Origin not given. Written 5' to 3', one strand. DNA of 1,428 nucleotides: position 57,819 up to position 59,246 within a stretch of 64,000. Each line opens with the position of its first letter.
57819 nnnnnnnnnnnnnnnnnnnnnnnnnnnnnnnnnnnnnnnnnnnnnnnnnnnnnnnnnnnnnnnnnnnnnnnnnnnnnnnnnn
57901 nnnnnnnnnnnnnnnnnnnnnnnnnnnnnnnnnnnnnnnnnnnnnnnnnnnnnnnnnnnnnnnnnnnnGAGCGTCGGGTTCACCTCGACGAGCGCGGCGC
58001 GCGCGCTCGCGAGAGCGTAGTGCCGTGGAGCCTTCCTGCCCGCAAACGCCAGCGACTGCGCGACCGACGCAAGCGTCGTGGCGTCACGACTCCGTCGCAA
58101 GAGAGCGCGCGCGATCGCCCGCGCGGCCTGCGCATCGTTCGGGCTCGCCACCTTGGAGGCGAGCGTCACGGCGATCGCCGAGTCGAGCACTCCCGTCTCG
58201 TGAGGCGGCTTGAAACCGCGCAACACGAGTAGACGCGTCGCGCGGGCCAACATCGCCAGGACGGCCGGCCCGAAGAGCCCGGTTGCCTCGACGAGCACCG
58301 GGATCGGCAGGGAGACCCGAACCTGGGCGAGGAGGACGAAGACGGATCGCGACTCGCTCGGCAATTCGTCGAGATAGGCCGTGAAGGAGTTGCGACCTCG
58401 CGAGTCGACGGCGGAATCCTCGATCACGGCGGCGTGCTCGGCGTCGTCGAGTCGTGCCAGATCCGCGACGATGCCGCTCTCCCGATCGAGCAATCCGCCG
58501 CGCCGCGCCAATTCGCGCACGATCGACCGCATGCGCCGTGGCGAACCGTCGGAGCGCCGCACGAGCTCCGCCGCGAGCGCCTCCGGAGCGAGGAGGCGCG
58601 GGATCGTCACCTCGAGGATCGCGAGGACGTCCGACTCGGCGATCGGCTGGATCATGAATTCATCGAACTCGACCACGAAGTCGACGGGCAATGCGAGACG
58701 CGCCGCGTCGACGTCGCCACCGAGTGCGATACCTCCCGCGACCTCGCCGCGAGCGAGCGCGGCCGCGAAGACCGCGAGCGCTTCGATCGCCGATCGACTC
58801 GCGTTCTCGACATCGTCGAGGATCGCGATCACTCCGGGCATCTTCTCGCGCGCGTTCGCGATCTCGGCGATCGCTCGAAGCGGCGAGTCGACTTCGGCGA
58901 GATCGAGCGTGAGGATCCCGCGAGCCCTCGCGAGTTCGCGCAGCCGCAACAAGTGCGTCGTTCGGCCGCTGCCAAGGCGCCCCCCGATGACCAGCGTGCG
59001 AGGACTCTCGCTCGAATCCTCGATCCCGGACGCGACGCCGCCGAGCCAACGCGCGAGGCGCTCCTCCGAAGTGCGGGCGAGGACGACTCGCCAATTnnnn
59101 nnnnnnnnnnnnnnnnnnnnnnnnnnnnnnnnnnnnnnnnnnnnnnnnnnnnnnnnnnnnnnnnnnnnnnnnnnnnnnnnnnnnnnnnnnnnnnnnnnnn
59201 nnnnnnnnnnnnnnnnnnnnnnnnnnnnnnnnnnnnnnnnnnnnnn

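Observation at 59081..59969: The kinase domain of the giant regulator has lost every catalytic hallmark (probable pseudokinase)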

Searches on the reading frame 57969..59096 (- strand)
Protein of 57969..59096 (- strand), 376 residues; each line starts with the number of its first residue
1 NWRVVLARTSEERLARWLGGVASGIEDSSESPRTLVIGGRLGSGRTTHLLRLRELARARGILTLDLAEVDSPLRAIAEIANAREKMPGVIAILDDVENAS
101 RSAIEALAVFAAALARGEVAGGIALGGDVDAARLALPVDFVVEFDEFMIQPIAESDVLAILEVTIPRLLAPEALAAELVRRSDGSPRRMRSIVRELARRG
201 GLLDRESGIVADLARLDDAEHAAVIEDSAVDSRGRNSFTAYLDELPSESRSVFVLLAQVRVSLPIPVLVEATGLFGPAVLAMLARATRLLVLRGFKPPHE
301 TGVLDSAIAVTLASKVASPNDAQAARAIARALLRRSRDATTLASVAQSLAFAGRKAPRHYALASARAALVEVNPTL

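Call 64: search_protein_families(library=pfam, alignment_id=A3, max_evalue=0.05)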
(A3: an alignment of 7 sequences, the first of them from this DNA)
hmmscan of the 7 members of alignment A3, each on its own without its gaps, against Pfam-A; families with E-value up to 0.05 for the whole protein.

A. member 1, seq(376 aa): 1 family
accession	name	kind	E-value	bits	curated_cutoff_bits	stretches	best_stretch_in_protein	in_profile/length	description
PF25199.1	nSTAND_NTPase5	-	0.0012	19.1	34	1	26-105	35-114/145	Novel STAND NTPase 5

B. families by the number of members that match (of 7 scanned): 9 families
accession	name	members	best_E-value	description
PF25199.1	nSTAND_NTPase5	5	9.1e-05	Novel STAND NTPase 5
PF13401.12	AAA_22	3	0.0005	AAA domain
PF13191.12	AAA_16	2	0.00062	AAA ATPase domain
PF13604.12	AAA_30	2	0.0072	AAA domain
PF13245.12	AAA_19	1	0.002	AAA domain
PF13207.12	AAA_17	1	0.015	AAA domain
PF24883.2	NPHP3_N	1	0.021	Nephrocystin 3, N-terminal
PF25212.1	HVO_A0114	1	0.025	HVO_A0114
PF07693.20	KAP_NTPase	1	0.037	KAP family P-loop domain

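Call 65: search_solved_structures(query=A3, max_evalue=1)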
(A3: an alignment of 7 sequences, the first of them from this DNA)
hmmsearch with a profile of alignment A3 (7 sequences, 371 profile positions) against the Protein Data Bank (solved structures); distinct sequences matched with E-value up to 1: 34.
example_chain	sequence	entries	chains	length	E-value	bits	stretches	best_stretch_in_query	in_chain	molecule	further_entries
9jix_A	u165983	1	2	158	0.0003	23.5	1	30-112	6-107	De Novo Designed ATPase, PL2x4_2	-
6uvu_A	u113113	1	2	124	0.0012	21.5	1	231-290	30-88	ArsR family transcriptional regulator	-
4ypn_A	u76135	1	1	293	0.0082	18.8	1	9-108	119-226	Lon protease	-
2lkp_A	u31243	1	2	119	0.009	18.6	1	227-291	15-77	HTH-type transcriptional regulator NmtR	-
1r22_A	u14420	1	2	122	0.013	18.1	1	241-290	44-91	Transcriptional repressor smtB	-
9sgv_A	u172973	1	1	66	0.015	17.9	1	250-296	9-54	Ap3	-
6c2u_A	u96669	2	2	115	0.015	17.9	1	23-74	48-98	phosphate-loop protein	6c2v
4ak9_A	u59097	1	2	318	0.029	17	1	3-73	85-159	CPFTSY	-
5l3r_B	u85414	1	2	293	0.066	15.8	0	20-94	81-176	Cell division protein FtsY homolog, chloroplastic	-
1r1t_A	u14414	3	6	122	0.067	15.8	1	242-290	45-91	Transcriptional repressor smtB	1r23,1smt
3b9q_A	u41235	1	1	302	0.073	15.7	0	20-94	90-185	Chloroplast SRP receptor homolog, alpha subunit CPFTSY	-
8rix_A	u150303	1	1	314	0.08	15.5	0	20-94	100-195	Cell division protein FtsY homolog, chloroplastic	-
4hlu_D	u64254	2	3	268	0.089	15.4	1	24-117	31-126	Energy-coupling factor transporter ATP-binding protein EcfA | Energy-coupling factor transporter ATP-binding protein EcfA1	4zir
2og2_A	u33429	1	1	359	0.12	15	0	20-93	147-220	Putative signal recognition particle receptor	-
4q66_F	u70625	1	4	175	0.16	14.6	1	28-135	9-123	ADP-ribosylation factor 1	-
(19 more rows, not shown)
